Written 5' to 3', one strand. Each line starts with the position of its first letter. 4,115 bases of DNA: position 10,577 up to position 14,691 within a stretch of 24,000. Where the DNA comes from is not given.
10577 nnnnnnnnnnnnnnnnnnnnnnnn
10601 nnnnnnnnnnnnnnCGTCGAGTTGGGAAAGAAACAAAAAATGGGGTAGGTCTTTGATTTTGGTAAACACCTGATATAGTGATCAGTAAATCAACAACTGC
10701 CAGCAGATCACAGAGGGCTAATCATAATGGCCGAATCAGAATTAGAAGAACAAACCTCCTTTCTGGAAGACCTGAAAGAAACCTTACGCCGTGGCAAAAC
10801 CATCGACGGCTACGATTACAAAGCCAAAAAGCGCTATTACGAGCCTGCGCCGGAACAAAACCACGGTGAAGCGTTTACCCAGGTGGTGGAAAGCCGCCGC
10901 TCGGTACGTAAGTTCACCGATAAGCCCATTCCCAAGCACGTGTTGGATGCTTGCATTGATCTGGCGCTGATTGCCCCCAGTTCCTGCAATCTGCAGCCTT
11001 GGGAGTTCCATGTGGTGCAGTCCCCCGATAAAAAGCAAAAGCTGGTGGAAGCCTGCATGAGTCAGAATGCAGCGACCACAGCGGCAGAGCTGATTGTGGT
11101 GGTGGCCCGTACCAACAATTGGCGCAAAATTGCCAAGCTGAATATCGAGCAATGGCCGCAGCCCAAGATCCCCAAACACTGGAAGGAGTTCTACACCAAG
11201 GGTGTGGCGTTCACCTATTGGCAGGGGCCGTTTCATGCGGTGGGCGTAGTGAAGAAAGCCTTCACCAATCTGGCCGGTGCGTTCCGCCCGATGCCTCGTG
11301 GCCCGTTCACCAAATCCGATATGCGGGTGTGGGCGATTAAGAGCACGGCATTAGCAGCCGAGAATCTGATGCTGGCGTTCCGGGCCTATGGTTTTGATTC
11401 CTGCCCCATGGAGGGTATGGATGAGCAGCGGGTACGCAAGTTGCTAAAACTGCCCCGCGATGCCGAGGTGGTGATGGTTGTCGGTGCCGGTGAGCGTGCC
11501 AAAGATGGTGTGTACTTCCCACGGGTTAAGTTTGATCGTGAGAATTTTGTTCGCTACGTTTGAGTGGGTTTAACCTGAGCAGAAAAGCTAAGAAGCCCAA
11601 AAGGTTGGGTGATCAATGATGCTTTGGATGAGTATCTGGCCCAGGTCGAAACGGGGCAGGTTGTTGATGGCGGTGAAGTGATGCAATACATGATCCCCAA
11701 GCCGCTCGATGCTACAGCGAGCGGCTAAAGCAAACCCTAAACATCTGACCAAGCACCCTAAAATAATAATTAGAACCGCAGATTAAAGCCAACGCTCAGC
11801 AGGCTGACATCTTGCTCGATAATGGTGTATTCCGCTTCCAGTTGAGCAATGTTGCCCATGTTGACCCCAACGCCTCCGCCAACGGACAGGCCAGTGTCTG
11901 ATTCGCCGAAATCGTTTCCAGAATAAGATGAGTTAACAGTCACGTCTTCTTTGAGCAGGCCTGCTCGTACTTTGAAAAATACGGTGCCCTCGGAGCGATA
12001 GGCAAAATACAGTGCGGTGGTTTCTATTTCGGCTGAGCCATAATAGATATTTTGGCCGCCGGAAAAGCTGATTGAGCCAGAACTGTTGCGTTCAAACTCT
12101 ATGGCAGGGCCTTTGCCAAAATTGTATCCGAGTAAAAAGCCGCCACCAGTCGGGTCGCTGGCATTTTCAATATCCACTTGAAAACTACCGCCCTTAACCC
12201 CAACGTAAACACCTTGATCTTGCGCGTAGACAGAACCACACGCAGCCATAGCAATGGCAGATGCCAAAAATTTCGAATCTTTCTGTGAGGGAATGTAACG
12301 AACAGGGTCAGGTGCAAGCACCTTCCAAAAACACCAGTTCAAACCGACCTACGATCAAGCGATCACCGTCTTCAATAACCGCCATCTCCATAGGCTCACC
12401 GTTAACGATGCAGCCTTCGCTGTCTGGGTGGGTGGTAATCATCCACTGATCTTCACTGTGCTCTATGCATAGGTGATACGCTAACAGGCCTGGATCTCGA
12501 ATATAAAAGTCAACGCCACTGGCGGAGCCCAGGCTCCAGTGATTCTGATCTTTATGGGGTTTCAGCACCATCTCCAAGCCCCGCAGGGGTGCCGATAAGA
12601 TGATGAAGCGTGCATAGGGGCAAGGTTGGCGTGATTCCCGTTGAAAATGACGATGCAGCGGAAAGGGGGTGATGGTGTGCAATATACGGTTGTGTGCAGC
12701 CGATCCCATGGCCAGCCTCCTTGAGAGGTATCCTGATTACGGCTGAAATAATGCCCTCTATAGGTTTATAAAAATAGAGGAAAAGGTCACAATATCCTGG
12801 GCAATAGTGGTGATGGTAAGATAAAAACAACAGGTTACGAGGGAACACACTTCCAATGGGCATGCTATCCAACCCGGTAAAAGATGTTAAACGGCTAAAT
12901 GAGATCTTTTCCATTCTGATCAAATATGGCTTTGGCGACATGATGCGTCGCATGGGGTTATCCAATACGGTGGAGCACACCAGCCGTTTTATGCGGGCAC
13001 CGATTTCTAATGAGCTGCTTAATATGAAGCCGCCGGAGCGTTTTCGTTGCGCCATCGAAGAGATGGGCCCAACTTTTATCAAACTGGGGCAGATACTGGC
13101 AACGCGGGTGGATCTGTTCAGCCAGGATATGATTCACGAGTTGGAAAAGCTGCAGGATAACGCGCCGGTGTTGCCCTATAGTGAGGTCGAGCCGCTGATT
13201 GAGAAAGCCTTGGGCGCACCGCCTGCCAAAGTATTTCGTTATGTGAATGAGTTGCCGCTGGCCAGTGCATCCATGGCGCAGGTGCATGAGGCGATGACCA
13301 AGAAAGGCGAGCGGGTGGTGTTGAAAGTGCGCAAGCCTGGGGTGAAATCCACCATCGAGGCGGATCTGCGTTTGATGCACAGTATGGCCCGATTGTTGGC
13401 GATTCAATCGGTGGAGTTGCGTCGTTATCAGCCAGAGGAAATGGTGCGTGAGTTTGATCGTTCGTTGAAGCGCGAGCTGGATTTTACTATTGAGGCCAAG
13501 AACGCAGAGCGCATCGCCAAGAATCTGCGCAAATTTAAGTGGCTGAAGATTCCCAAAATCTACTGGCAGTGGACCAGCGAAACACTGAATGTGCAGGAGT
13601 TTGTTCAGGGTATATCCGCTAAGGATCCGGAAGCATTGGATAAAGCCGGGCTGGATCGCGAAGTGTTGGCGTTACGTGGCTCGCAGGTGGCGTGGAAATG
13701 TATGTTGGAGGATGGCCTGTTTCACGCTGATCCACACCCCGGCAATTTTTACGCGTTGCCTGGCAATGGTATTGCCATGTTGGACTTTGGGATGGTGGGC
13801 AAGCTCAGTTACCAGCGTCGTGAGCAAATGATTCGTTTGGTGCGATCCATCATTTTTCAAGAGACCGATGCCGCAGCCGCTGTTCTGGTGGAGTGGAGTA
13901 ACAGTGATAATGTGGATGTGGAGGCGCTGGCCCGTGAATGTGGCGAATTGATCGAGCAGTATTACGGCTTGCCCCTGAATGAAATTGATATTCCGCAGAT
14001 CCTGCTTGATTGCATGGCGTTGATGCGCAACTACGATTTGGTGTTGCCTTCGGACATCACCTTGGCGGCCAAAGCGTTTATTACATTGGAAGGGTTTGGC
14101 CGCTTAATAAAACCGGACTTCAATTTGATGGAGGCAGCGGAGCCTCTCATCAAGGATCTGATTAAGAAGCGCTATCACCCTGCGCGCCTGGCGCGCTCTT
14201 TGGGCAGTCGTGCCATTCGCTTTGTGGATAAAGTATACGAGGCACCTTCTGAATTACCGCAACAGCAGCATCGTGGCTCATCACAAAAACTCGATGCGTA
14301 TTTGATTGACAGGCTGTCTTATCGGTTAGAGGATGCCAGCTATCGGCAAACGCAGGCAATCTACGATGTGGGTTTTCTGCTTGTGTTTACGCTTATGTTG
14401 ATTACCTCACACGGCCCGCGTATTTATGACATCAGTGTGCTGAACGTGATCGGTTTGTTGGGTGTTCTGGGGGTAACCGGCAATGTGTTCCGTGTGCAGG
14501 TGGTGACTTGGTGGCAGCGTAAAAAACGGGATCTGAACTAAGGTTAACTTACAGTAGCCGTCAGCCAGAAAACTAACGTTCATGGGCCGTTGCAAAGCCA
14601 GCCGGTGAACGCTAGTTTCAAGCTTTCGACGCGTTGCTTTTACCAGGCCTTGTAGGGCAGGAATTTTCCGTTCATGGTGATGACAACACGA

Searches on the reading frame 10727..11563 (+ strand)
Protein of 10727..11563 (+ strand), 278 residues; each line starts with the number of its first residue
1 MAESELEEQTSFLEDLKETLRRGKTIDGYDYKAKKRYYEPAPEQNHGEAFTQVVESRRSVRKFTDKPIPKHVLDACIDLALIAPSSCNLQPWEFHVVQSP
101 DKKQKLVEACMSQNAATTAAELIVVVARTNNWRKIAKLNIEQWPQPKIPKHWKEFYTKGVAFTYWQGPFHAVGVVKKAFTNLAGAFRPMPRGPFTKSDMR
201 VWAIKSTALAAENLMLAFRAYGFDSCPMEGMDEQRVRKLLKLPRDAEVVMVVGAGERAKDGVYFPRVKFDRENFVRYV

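Call 45: search_protein_families(library=pfam, proteins=[window:10727-11563:+], max_evalue=0.001)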
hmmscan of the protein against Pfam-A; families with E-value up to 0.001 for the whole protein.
window:10727-11563:+ (278 aa): 2 families
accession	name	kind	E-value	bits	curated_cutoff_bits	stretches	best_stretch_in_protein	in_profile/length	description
PF00881.29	Nitroreductase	-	3.3e-36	125.4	23.5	1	55-255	2-166/167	Nitroreductase family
PF14512.11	TM1586_NiRdase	-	1.1e-09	38.7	27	0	76-99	163-186/215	Putative TM nitroreductase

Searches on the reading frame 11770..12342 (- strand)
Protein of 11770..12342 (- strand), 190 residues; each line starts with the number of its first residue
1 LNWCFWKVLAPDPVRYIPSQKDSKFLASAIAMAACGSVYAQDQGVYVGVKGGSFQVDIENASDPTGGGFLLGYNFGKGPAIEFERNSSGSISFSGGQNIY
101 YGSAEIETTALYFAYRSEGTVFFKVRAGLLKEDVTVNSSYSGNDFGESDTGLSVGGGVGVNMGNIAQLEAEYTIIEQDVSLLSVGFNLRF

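Call 45: search_protein_families(library=pfam, proteins=[window:11770-12342:-], max_evalue=0.001)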
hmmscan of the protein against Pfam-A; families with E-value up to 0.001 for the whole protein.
window:11770-12342:- (190 aa): 1 family
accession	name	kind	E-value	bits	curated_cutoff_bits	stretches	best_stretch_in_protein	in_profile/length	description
PF13505.12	OMP_b-brl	-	1.6e-10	41.9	28.7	1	29-190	4-175/175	Outer membrane protein beta-barrel domain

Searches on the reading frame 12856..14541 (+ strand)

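Call 4: search_protein_families(library=pfam, proteins=[window:12856-14541:+], max_evalue=0.01)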
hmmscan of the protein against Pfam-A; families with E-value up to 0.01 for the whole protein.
window:12856-14541:+ (561 aa): 2 families
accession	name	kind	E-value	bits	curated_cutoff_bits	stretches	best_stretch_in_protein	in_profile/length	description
PF03109.22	ABC1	-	1.3e-70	237.7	22.9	1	98-341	1-241/244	ABC1 atypical kinase-like domain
PF01636.29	APH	-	2.9e-05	24.4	23.2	1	148-315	18-198/239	Phosphotransferase enzyme family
